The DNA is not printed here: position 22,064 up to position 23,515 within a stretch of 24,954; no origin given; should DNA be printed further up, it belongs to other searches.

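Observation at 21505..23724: Candidate signalling system: Roadblock (MglB-like) + KaiC-like::small GTPase fusion + second KaiC-like protein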

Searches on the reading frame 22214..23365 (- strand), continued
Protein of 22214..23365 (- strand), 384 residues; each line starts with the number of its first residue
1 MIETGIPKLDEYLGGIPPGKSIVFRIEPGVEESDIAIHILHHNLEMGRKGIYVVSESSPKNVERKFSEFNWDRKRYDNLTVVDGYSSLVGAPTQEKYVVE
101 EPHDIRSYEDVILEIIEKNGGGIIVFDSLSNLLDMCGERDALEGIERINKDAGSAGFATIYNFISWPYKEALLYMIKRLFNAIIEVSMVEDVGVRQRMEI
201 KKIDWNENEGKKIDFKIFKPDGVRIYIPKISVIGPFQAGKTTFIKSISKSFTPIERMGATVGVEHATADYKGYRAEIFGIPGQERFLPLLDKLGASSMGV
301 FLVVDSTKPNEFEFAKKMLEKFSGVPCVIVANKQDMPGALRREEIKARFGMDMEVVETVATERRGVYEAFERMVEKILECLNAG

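Call 44: search_protein_families(library=pfam, proteins=[L021:963-1847:+, L031:1838-3565:+, L026:5846-6247:-, L014:33-1019:+, L058:305-1627:+, L074:5271-6041:+, L074:5939-7342:+, L003:2304-3545:-, L040:1847-3184:-], max_evalue=0.001)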
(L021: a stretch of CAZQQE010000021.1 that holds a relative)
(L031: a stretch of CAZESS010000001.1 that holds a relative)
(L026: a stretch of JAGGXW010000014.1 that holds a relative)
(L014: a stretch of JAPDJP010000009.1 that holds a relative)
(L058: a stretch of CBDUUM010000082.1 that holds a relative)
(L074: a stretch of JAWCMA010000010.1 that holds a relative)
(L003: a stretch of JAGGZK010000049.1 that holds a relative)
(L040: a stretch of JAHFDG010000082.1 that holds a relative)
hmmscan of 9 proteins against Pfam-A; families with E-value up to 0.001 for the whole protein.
L021:963-1847:+ (295 aa): 1 family
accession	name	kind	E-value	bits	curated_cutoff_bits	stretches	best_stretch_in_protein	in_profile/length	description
PF00482.28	T2SSF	-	6.6e-17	62.1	25.2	1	122-249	2-124/125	Type II secretion system (T2SS), protein F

L031:1838-3565:+ (576 aa): 1 family
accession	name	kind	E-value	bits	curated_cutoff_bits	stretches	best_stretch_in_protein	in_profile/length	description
PF00482.28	T2SSF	-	2.6e-21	76.3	25.2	1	371-497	1-124/125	Type II secretion system (T2SS), protein F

L026:5846-6247:- (134 aa): 1 family
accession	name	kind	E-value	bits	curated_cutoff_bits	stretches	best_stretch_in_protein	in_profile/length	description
PF00072.30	Response_reg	-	1.3e-16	61.1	30.2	1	6-128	1-111/111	Response regulator receiver domain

L014:33-1019:+ (329 aa): 2 families
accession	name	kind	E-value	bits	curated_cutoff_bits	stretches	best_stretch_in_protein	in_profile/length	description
PF00437.27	T2SSE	-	6e-34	117.7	24.9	1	17-202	102-279/370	Type II/IV secretion system protein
PF23989.1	PilB3_C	-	2.2e-06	28.1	27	1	252-312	14-74/83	PilB3-like, C-terminal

L058:305-1627:+ (441 aa): 1 family
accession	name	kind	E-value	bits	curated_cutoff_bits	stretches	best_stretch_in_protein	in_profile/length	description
PF01142.23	TruD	-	2.2e-155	518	27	1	14-433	2-412/412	tRNA pseudouridine synthase D (TruD)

L074:5271-6041:+ (257 aa): 2 families
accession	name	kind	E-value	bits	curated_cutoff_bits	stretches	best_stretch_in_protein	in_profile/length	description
PF01145.31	Band_7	-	4.9e-42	144.4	23.6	1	26-195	2-175/176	SPFH domain / Band 7 family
PF13421.11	Band_7_1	-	1.6e-05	25.1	24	1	113-180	139-208/211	SPFH domain-Band 7 family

L074:5939-7342:+ (468 aa): 4 families
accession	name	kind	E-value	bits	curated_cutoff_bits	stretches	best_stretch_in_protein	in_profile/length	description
PF24961.1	NfeD_membrane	-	2.1e-18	66.9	26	1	276-399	2-119/119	NfeD integral membrane domain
PF25145.1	NfeD1b_N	-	7.2e-16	58.8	40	1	63-216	2-160/189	NfeD1b, N-terminal domain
PF00574.28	CLP_protease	-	6e-12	46.2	20.2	1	67-226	20-180/182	Clp protease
PF01957.25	NfeD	-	2.3e-08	34.6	29.1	1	418-466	10-57/57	NfeD-like C-terminal, partner-binding domain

L003:2304-3545:- (414 aa): 1 family
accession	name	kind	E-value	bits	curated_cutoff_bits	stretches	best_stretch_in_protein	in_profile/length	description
PF00368.23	HMG-CoA_red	-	1.8e-110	369.9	27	1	14-372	2-368/368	Hydroxymethylglutaryl-coenzyme A reductase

L040:1847-3184:- (446 aa): 9 families
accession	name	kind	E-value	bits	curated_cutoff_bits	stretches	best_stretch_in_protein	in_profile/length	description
PF07992.20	Pyr_redox_2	-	3.2e-54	184.8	26.1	1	3-303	2-291/291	Pyridine nucleotide-disulphide oxidoreductase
PF02852.28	Pyr_redox_dim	-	2.5e-18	66.7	25.3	1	330-428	8-106/110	Pyridine nucleotide-disulphide oxidoreductase, dimerisation domain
PF00070.33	Pyr_redox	-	3.7e-18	66.3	22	1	149-223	1-74/82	Pyridine nucleotide-disulphide oxidoreductase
PF13738.12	Pyr_redox_3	-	5.6e-12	46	30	2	192-277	219-305/305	Pyridine nucleotide-disulphide oxidoreductase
PF13450.12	NAD_binding_8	-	3.8e-06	27.5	21.9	1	152-179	1-28/68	NAD(P)-binding Rossmann-like domain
PF00890.30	FAD_binding_2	-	8.2e-06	25.7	20.4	0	150-178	2-30/414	FAD binding domain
PF01266.30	DAO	-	0.00011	22.3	27.9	0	150-178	2-30/353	FAD dependent oxidoreductase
PF01946.23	Thi4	-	0.00051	19.8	26.2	0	151-178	21-49/235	Thi4 family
PF03486.20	HI0933_like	-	0.00075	19.4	50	0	149-178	2-31/244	HI0933-like protein Rossmann domain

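Call 52: search_solved_structures(query=window:22214-23365:-, max_evalue=1e-14, show_alignments=2)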
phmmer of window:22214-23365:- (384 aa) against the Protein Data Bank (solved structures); distinct sequences matched with E-value up to 1e-14: 2.
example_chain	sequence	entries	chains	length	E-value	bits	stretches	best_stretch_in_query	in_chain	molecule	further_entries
2zts_A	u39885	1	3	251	2.5e-17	65.8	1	2-226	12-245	Putative uncharacterized protein PH0186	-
2dr3_A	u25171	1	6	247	9.7e-16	60.6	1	2-132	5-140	UPF0273 protein PH0284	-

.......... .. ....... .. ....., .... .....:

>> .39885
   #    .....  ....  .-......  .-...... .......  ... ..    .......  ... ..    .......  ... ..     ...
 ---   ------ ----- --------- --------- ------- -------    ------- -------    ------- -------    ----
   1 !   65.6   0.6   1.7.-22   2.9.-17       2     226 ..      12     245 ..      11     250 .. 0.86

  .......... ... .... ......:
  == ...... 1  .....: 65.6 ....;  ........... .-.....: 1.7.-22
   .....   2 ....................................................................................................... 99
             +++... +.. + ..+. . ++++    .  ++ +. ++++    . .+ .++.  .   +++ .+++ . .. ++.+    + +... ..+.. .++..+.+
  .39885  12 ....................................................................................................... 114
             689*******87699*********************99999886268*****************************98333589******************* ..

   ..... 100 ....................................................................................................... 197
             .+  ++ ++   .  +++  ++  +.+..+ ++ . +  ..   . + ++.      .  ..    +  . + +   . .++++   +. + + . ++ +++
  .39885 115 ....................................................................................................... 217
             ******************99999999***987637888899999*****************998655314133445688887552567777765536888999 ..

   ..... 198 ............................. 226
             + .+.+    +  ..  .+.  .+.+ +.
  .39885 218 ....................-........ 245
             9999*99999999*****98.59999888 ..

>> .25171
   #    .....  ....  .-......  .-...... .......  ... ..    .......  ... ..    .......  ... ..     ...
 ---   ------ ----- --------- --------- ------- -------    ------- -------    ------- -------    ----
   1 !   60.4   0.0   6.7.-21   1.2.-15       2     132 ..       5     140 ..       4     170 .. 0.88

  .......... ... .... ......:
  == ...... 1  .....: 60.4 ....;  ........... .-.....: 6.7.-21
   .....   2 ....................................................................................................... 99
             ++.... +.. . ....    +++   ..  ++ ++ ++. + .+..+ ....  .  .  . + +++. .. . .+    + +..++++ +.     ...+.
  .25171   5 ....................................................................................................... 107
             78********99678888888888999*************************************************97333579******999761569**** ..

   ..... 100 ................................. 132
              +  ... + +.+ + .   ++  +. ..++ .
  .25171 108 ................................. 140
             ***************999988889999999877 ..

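Call 57: find_encoding_contigs(protein=P0028, flank=10000, max_places=2)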
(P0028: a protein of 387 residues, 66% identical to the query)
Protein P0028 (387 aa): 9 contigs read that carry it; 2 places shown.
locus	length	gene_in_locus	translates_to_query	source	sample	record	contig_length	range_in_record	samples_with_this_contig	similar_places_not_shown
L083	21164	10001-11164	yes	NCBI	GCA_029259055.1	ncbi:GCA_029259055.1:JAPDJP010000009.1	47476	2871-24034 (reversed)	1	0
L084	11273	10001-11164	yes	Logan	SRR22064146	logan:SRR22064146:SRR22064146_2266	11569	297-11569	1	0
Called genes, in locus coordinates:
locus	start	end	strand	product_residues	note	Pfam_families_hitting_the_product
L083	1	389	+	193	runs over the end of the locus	-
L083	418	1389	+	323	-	PF13229:Beta_helix, PF22842:Pel9A-like_beta_helix (weak), PF05048:NosD, PF07602:DUF1565 (faint)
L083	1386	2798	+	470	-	PF05048:NosD, PF13229:Beta_helix, PF05048:NosD, PF13229:Beta_helix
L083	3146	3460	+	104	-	-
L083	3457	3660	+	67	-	-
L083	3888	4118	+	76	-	-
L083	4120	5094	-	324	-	PF12705:PDDEXK_1 (faint), PF01930:Cas_Cas4 (weak)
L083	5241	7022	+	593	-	PF23990:PilB3_N (weak), PF00437:T2SSE, PF27713:UCP018868 (weak), PF23989:PilB3_C (weak)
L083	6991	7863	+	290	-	PF00482:T2SSF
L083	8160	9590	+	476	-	PF00482:T2SSF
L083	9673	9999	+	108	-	PF03259:Robl_LC7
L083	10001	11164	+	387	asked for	PF06745:ATPase, PF23365:DUF7090 (weak), PF00009:GTP_EFTU (faint), PF00025:Arf, PF00071:Ras, PF01926:MMR_HSR1 (weak), PF08477:Roc (weak), PF09439:SRPRB (weak)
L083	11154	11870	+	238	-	PF05625:PAXNEB (faint), PF06745:ATPase, PF23442:DUF7125, PF24336:DUF7504, PF23365:DUF7090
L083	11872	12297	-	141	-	PF00072:Response_reg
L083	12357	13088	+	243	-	PF01987:AIM24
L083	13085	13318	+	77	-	-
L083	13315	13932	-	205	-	PF01982:CTP-dep_RFKase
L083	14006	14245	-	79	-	PF24270:HTH_Cmi2_C (weak), PF14947:HTH_45, PF21715:CggR_N (weak)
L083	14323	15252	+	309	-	PF17835:NOG1_N, PF01926:MMR_HSR1, PF02421:FeoB_N, PF06858:NOG1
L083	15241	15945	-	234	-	PF01015:Ribosomal_S3Ae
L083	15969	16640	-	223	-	PF06026:Rib_5-P_isom_A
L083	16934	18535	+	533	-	PF01943:Polysacc_synt, PF13440:Polysacc_synt_3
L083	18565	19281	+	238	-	PF23023:Anti-Pycsar_Apyc1, PF00753:Lactamase_B, PF12706:Lactamase_B_2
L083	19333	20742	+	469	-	-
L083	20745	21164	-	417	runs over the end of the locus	PF22641:TiaS_TCKD, PF08489:TiaS_FLD, PF01336:tRNA_anti-codon (weak), PF23783:Zn_ribbon_TiaS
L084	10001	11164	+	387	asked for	PF06745:ATPase, PF23365:DUF7090 (weak), PF00009:GTP_EFTU (faint), PF00025:Arf, PF00071:Ras, PF01926:MMR_HSR1 (weak), PF08477:Roc (weak), PF09439:SRPRB (weak)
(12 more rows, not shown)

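Call 58: find_encoding_contigs(protein=P0064, flank=10000, max_places=2)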
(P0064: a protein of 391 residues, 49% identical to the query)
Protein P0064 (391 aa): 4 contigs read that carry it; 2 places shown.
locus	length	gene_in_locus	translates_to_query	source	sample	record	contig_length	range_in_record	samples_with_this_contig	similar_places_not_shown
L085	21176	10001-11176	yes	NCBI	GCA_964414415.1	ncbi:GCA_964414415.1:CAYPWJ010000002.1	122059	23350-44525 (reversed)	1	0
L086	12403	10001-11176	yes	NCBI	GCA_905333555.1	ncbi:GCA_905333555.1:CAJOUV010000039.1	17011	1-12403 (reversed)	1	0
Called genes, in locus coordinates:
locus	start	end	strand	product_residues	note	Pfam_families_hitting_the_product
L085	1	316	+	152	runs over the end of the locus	-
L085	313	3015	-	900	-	PF00561:Abhydrolase_1, PF01674:Lipase_2 (weak), PF07819:PGAP1, PF12146:Hydrolase_4, PF24096:DUF7379 (weak), PF02089:Palm_thioest, PF05057:DUF676 (weak), PF12697:Abhydrolase_6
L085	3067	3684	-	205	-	PF22175:Ogg-HhH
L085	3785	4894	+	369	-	PF00180:Iso_dh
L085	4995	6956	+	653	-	PF23990:PilB3_N, PF00437:T2SSE, PF27713:UCP018868 (weak), PF23989:PilB3_C (weak)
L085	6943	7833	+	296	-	PF20990:DUF2207_C (faint), PF00482:T2SSF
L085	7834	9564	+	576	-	PF00482:T2SSF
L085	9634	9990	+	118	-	PF03259:Robl_LC7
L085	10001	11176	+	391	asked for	PF06745:ATPase, PF23365:DUF7090 (weak), PF00009:GTP_EFTU, PF00025:Arf, PF02421:FeoB_N (weak), PF00071:Ras, PF01926:MMR_HSR1, PF08477:Roc (weak), +3 more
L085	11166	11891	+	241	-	PF05625:PAXNEB (faint), PF06745:ATPase, PF23442:DUF7125 (weak), PF24336:DUF7504, PF23365:DUF7090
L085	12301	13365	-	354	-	PF18911:PKD_4, PF00801:PKD, PF22352:K319L-like_PKD (weak), PF18911:PKD_4, PF00801:PKD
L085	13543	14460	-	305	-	PF00890:FAD_binding_2 (faint), PF01134:GIDA (faint), PF01266:DAO (faint), PF03486:HI0933_like (faint), PF07992:Pyr_redox_2, PF13450:NAD_binding_8 (faint), PF13738:Pyr_redox_3, PF00070:Pyr_redox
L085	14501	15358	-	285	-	PF00491:Arginase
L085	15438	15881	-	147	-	PF00583:Acetyltransf_1, PF13673:Acetyltransf_10 (weak), PF13508:Acetyltransf_7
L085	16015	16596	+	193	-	-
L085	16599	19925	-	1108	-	PF03833:PolC_DP2_N, PF24844:PolC_DP2_central, PF24846:PolC_DP2_cat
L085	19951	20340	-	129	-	PF00072:Response_reg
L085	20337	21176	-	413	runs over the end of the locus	PF00989:PAS, PF13426:PAS_9 (weak), PF00512:HisKA (weak)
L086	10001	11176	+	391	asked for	PF06745:ATPase, PF23365:DUF7090 (weak), PF00009:GTP_EFTU, PF00025:Arf, PF02421:FeoB_N (weak), PF00071:Ras, PF01926:MMR_HSR1, PF08477:Roc (weak), +3 more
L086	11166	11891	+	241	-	PF05625:PAXNEB (faint), PF06745:ATPase, PF23442:DUF7125 (weak), PF24336:DUF7504, PF23365:DUF7090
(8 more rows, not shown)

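Call 60: search_protein_representatives(protein=window:22214-23365:-)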
Query: 384 residues. Proteins with E-value up to 0.001 (for the whole library): 1496; up to 1e-10: 227; up to 1e-30: 84. The best 150 are listed.
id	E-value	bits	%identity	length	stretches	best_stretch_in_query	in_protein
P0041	2.1e-146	503.9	61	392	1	1-379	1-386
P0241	9.8e-103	360.1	47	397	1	1-378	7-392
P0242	1.2e-75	271.0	99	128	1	257-384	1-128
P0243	1.3e-75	270.9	39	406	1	2-358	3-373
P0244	1.8e-72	260.6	38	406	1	1-356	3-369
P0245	9.0e-71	254.9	36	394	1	2-372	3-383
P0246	2.3e-68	247.0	39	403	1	2-378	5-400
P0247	1.4e-67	244.4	38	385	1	2-379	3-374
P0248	1.3e-65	237.9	38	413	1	5-362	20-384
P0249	3.2e-65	236.7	49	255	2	189-378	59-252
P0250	2.3e-64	233.8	38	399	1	4-375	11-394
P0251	8.0e-64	232.1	38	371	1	1-379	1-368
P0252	9.1e-64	231.9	38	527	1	3-379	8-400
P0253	6.9e-63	229.0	35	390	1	3-379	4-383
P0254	7.6e-61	222.3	35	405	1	4-361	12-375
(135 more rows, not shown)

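Call 66: find_related_loci(query=A7, collection=genome_contigs, flank=4000)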
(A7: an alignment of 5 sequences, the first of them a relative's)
Query A7 (392 aa) in genome_contigs; peptide patterns used: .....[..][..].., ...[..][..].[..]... (x = any residue, [..] = any of these).
287 stretches matched a pattern; 81 encode a relative of the query (tblastn E <= 1e-3); the best 80 are kept; 80 distinct loci.
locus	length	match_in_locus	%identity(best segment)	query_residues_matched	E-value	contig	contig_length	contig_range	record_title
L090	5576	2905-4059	46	1-388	7e-96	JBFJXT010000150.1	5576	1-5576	MAG: Thermoplasmatota archaeon isolate Mix_sand19.2022.05.G.64 k141_2073105_length_5576_cov_11.0000, whole genome shotgu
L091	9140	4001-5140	44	4-380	1e-93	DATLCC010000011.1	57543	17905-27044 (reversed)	MAG TPA_asm: Thermoplasmatota archaeon isolate SMAG_U14314 k141_5285052, whole genome shotgun sequence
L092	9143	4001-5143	46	1-384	2e-90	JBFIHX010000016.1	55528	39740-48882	MAG: Thermoplasmatota archaeon isolate Mix_sand11.2021.09.Z.34 k141_3008777_length_55528_cov_31.1187, whole genome shotg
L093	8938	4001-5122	43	4-380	1e-88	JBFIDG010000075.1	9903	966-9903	MAG: Thermoplasmatota archaeon isolate Mix_sand11.2021.09.D.38 k141_1087110_length_9903_cov_23.9876, whole genome shotgu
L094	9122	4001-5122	42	4-380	7e-89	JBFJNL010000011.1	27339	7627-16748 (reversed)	MAG: Thermoplasmatota archaeon isolate Mix_sand17.2022.03.Z.54 k141_1645519_length_27339_cov_18.3661, whole genome shotg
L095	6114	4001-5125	43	2-382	3e-84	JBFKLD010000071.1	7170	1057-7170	MAG: Thermoplasmatota archaeon isolate Mix_sand21.2022.07.Z.69 k141_1740451_length_7170_cov_8.9750, whole genome shotgun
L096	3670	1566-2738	42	5-391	2e-83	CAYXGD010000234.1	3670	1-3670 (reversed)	MAG TPA_asm: uncultured Thermoplasmatales archaeon isolate SRP304980_co2_77 genome assembly, contig: NODE_34828_length_3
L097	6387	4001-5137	41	4-380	8e-82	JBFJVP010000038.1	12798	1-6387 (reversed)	MAG: Thermoplasmatota archaeon isolate Mix_sand19.2022.05.G.106 k141_2456845_length_12798_cov_11.2429, whole genome shot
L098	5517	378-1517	42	4-381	3e-81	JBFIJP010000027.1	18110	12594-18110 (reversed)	MAG: Thermoplasmatota archaeon isolate Mix_sand11.2021.09.Z.89 k141_3179355_length_18110_cov_25.9881, whole genome shotg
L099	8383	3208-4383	41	5-392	5e-81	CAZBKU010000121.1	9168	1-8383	MAG TPA_asm: uncultured Thermoplasmatales archaeon isolate binchicken_co207_194 genome assembly, contig: NODE_9158_lengt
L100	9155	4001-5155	40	3-382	4e-81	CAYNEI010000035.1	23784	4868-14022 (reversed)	MAG TPA_asm: uncultured Thermoplasmatales archaeon isolate SRP284430_co1_19 genome assembly, contig: NODE_1170_length_23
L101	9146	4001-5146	43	3-383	3e-80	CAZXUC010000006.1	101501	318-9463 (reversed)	MAG TPA_asm: uncultured Halobacteriales archaeon isolate SRP136066_co1_71 genome assembly, contig: NODE_106_length_10150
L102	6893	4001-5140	41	3-382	9e-80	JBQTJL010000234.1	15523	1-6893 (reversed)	MAG: Methanobacteriota archaeon isolate SAR81 c_000000291188, whole genome shotgun sequence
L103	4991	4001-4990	45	3-334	1e-78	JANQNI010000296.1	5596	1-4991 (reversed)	MAG: Thermoplasmatota archaeon isolate PL25a_bin.104 k99_5507921, whole genome shotgun sequence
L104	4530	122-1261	40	1-383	8e-77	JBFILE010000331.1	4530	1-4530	MAG: Thermoplasmatota archaeon isolate Mix_sand12.2021.10.D.54 k141_2474196_length_4530_cov_8.0007, whole genome shotgun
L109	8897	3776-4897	42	4-380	8e-72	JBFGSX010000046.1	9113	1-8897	MAG: Thermoplasmatota archaeon isolate Mix_sand05.2021.03.D.35 k141_3112124_length_9113_cov_9.3859, whole genome shotgun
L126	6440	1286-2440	35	3-391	5e-58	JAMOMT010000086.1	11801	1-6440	MAG: Archaeoglobaceae archaeon isolate 4281-140_metabat1_scaf2bin.045 4281-140_scaffold_2493_c1, whole genome shotgun se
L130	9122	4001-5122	31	16-382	6e-57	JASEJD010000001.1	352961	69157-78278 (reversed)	MAG: Methanobacteriaceae archaeon isolate Yes71-23 NODE_12_length_352961_cov_93.907692, whole genome shotgun sequence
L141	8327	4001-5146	31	9-382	5e-54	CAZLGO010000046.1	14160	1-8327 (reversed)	MAG TPA_asm: uncultured Methanobacteriaceae archaeon isolate binchicken_co193_104 genome assembly, contig: NODE_2257_len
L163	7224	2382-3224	34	98-380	1e-44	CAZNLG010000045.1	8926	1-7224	MAG TPA_asm: uncultured Candidatus Bathyarchaeia archaeon isolate binchicken_co184_645 genome assembly, contig: NODE_160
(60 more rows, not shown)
